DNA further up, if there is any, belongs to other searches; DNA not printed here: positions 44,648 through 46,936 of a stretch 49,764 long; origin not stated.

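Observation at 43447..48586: P450 + FAAL-ACP fusion + two LpxL-family acyltransferases in a tRNA hot spot: candidate undescribed envelope-lipid acyl-remodelling system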

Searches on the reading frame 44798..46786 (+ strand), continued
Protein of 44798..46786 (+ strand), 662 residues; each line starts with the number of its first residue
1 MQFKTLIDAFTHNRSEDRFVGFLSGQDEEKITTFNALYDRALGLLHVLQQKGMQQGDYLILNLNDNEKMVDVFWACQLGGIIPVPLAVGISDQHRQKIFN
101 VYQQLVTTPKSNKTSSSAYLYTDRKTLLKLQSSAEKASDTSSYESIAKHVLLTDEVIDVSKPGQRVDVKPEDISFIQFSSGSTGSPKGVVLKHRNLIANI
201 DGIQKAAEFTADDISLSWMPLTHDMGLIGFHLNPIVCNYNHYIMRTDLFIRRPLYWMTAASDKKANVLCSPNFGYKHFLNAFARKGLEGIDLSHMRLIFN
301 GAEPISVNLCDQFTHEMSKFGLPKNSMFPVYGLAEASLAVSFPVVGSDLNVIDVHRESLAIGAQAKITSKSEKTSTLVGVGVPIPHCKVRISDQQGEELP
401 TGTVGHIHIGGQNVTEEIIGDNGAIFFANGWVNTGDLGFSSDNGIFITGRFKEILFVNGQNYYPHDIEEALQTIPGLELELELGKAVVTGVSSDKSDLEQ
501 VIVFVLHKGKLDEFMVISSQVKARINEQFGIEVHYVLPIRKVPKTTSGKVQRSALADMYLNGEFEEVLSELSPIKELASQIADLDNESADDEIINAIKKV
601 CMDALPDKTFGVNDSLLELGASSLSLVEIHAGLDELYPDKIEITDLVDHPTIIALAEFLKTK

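Call 12: find_encoding_contigs(protein=P0116, flank=10000, max_places=2)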
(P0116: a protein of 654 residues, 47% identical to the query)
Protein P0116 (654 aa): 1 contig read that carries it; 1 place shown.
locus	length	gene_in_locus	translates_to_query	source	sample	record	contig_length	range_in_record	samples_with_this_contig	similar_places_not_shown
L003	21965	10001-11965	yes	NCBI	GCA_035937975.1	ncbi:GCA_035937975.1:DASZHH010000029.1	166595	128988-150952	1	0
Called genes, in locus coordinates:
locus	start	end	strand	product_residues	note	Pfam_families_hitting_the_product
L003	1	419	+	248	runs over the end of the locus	PF00929:RNase_T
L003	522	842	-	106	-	PF00462:Glutaredoxin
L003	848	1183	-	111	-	PF06945:DUF1289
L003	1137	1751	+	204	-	PF06181:Urate_ox_N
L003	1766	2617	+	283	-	PF02749:QRPTase_N, PF01729:QRPTase_C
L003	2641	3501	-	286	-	PF01135:PCMT (weak), PF13489:Methyltransf_23, PF05175:MTS (weak), PF01209:Ubie_methyltran, PF13847:Methyltransf_31, PF08241:Methyltransf_11, PF08242:Methyltransf_12, PF13649:Methyltransf_25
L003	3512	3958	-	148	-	PF08592:Anthrone_oxy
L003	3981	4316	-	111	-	-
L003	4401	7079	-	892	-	PF08448:PAS_4, PF13426:PAS_9 (weak), PF08447:PAS_3, PF00989:PAS, PF08448:PAS_4, PF13426:PAS_9, PF00990:GGDEF, PF00563:EAL, +2 more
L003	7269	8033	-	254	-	PF04028:DUF374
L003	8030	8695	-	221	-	-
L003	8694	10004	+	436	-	PF00067:p450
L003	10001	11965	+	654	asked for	PF00501:AMP-binding, PF00550:PP-binding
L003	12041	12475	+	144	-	PF01475:FUR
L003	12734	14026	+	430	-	PF25973:BSH_CzcB, PF25954:Beta-barrel_RND_2 (weak), PF25967:RND-MFP_C, PF25989:YknX_C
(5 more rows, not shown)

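Call 17: find_related_loci(query=A1, collection=genome_contigs, flank=10000)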
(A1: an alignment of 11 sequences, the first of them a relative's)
Query A1 (662 aa) in genome_contigs; peptide patterns used: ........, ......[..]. (x = any residue, [..] = any of these).
599 stretches matched a pattern (row limit reached: there are more); 563 encode a relative of the query (tblastn E <= 1e-3); the best 80 are kept; 80 distinct loci.
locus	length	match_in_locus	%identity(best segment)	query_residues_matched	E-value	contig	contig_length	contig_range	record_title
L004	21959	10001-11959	81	1-662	0e+0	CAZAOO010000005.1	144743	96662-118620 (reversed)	MAG TPA_asm: uncultured Thiotrichales bacterium isolate SRP072547_co1_206 genome assembly, contig: NODE_37_length_144743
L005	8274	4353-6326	73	1-662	0e+0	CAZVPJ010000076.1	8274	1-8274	MAG TPA_asm: uncultured Thiotrichales bacterium isolate SRP268394_co2_124 genome assembly, contig: NODE_12729_length_827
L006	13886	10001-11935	67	1-662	0e+0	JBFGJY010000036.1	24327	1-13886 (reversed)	MAG: Gammaproteobacteria bacterium isolate Mix_sand03.2021.01.D.33 k141_2972260_length_24327_cov_13.0367, whole genome s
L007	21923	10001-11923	64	1-662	0e+0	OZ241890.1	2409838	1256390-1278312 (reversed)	MAG: Gammaproteobacteria bacterium isolate 12a402bf-abf4-446e-85c7-15a67474018c genome assembly, chromosome: 1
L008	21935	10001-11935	60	1-662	0e+0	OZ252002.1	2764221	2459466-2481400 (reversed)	MAG: Gammaproteobacteria bacterium isolate d484a861-56e0-41a6-afea-df8291d130ef genome assembly, chromosome: 1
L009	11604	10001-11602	67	2-549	0e+0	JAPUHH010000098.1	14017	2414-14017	MAG: Gammaproteobacteria bacterium isolate KW1-S05_58 KW1-S05_58_cg98, whole genome shotgun sequence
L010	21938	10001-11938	50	3-662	0e+0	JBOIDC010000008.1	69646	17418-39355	MAG: Gammaproteobacteria bacterium isolate SD8036_metabat2.bin.3 NODE_119_length_69646_cov_1.927746, whole genome shotgu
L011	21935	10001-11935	47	4-662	0e+0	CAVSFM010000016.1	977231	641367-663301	MAG: uncultured proteobacterium isolate MFD01872.bin.1.212 genome assembly, contig: contig_70614, whole genome shotgun s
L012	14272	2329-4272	45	1-662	0e+0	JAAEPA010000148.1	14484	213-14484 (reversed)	MAG: Gammaproteobacteria bacterium isolate Cca_21 CcaG_CONTIG628721, whole genome shotgun sequence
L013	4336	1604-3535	47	5-662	0e+0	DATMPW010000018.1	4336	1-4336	MAG TPA_asm: Steroidobacteraceae bacterium isolate SMAG_U12912 k141_3144302, whole genome shotgun sequence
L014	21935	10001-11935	47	4-662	0e+0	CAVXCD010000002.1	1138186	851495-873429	MAG: uncultured Gammaproteobacteria bacterium isolate MFD03399.bin.1.83 genome assembly, contig: contig_4774, whole geno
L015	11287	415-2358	45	1-662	0e+0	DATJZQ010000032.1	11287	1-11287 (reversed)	MAG TPA_asm: Burkholderiales bacterium isolate SMAG_U15182 k141_2230017, whole genome shotgun sequence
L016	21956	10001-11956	46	1-662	0e+0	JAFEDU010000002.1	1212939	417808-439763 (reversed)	MAG: Proteobacteria bacterium isolate SZAS-89 LIN-502__2__length-1212939, whole genome shotgun sequence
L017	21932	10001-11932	47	5-662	0e+0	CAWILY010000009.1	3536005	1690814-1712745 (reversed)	MAG: uncultured Gammaproteobacteria bacterium isolate MFD05377.bin.1.117 genome assembly, contig: contig_71571, whole ge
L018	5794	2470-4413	46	1-662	0e+0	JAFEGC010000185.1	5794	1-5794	MAG: Proteobacteria bacterium isolate SZAS TMP-86 LIN-652__185__length-5794, whole genome shotgun sequence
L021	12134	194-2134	46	1-662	0e+0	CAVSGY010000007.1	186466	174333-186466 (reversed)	MAG: uncultured proteobacterium isolate MFD01476.bin.2.104 genome assembly, contig: contig_35139, whole genome shotgun s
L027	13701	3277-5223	45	5-662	0e+0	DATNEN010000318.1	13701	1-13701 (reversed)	MAG TPA_asm: Steroidobacteraceae bacterium isolate SMAG_U11269 k141_2559497, whole genome shotgun sequence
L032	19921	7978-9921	46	1-662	0e+0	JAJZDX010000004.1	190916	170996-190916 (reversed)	MAG: Proteobacteria bacterium isolate JA6.bin23 NODE_38_length_190916_cov_26.196489, whole genome shotgun sequence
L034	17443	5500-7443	45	1-662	0e+0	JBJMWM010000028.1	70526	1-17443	MAG: Steroidobacteraceae bacterium isolate H2_18_all_fractions_metab_conc_22_61_13 k255_2524226, whole genome shotgun se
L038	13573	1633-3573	46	1-662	0e+0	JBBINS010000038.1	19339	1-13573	MAG: Gammaproteobacteria bacterium isolate BR1S70218_bin_261 NODE_3243_length_19339_cov_12.404273, whole genome shotgun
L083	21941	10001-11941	45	1-662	0e+0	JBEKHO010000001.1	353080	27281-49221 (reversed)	MAG: Steroidobacteraceae bacterium isolate SPRUCE 279 SPRUCE_279_1, whole genome shotgun sequence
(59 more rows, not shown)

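Call 32: search_solved_structures(query=window:44798-46786:+, max_evalue=1e-20)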
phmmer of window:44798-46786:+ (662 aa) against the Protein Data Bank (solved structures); distinct sequences matched with E-value up to 1e-20: 20.
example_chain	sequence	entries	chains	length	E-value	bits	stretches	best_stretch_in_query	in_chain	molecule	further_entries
4r0m_B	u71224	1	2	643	8.8e-77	262.3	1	16-660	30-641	McyG protein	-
6ulw_A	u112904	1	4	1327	2.4e-69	237.8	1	5-572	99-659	Amino acid adenylation domain-containing protein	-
6ulx_A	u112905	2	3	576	4.1e-67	230.4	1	5-563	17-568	Amino acid adenylation domain-containing protein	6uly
3pbk_A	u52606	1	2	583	1.1e-65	225.7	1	3-558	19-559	Fatty Acyl-Adenylate Ligase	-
7r7g_A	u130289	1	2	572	1e-60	209.2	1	21-564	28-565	Polyketide synthase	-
7r7f_A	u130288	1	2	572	1.4e-60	208.8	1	21-564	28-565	Polyketide synthase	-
7r7e_A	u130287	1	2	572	2.7e-60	207.9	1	21-564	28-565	Polyketide synthase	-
3kxw_A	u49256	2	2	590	5.3e-59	203.6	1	20-554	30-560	Saframycin Mx1 synthetase B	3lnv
5d6j_A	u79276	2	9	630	7.4e-52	180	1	171-415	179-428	Acyl-CoA synthase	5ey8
5icr_A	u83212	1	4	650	8.4e-52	179.8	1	171-415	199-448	Acyl-CoA synthase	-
8hd4_A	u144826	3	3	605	2.5e-42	148.5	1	158-567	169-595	Long-chain-fatty-acid--AMP ligase FadD23 | Fatty-acid-CoA ligase FadD23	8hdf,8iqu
5hm3_A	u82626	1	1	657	7.8e-42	146.9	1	150-565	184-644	Long-chain-fatty-acid--AMP ligase FadD32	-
5ey9_A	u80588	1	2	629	1.5e-41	146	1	150-414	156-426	Long-chain-fatty-acid--AMP ligase FadD32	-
7wua_A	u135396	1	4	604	1.5e-39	139.3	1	49-415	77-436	Acyl-CoA synthase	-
5d6n_A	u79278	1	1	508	3.6e-39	138.1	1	171-415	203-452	Acyl-CoA synthase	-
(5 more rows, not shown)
